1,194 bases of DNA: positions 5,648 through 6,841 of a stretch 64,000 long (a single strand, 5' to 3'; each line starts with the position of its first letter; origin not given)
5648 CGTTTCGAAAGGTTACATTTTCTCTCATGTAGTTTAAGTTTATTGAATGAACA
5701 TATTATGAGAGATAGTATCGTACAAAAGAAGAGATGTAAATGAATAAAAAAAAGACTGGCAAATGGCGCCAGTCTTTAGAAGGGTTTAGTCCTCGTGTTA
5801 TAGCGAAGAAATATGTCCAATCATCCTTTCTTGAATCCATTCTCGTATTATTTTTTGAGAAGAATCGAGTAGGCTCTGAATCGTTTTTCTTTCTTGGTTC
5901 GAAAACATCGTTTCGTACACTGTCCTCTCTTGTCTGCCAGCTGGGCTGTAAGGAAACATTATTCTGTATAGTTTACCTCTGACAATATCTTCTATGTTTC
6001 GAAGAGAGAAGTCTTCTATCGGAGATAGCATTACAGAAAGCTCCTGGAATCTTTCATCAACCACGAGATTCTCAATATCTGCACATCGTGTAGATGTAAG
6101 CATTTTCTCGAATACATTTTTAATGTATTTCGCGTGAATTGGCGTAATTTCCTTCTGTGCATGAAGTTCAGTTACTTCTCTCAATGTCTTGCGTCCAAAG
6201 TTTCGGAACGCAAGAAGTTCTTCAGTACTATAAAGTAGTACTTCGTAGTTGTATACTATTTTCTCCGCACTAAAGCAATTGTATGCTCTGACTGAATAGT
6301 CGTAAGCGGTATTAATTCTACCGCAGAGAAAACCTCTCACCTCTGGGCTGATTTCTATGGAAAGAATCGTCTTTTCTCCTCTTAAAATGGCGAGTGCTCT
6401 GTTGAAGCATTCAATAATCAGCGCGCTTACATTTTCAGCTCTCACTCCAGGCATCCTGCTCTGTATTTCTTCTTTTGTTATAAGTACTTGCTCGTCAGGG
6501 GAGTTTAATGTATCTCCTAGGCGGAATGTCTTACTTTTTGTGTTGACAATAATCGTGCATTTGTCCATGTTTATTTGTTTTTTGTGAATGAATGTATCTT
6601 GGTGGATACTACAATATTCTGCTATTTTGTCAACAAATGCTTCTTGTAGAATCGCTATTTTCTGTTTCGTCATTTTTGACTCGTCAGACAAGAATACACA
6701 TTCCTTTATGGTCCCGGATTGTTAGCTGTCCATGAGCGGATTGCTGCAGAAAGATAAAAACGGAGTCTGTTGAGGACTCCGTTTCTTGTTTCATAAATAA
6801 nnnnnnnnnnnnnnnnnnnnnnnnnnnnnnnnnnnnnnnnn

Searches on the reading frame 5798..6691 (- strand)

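Call 8: search_protein_families(library=pfam, proteins=[window:5798-6691:-], max_evalue=0.001)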
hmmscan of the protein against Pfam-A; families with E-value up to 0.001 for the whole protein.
window:5798-6691:- (297 aa): 1 family
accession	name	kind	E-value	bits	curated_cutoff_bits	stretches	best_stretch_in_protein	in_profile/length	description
PF03118.21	RNA_pol_A_CTD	-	3.4e-11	43.1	23.8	1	132-175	20-63/67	Bacterial RNA polymerase, alpha chain C terminal domain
